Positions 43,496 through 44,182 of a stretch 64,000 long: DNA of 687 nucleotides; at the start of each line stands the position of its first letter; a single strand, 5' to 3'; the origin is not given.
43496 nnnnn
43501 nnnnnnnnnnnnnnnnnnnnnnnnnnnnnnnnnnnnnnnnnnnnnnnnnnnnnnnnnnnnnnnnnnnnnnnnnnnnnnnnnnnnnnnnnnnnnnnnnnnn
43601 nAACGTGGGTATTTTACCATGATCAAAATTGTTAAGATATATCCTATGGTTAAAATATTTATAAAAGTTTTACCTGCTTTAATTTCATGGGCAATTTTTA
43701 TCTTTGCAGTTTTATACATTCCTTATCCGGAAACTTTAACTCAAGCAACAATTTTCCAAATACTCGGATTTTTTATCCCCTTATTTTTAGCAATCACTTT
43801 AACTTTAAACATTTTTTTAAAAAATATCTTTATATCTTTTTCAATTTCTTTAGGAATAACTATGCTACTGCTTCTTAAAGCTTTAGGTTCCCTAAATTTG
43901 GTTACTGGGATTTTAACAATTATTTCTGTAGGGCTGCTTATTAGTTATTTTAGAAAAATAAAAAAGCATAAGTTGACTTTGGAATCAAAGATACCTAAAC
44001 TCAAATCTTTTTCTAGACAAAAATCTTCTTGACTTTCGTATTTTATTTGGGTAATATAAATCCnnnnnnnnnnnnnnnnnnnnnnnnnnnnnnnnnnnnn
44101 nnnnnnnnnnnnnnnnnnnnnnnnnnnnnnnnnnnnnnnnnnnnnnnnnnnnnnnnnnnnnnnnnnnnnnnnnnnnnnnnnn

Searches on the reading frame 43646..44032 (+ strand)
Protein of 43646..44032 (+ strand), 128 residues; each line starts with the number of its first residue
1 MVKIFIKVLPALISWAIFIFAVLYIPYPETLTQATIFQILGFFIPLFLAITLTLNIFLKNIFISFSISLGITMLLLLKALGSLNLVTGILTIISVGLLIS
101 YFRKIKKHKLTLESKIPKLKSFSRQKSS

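Call 63: search_protein_families(library=pfam, proteins=[window:43646-44032:+], max_evalue=0.1)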
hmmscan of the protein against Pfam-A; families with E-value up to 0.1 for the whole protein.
window:43646-44032:+ (128 aa): 1 family
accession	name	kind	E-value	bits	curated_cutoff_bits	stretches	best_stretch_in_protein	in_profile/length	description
PF13903.11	Claudin_2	-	0.012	15.9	29.1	1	30-105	87-149/192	PMP-22/EMP/MP20/Claudin tight junction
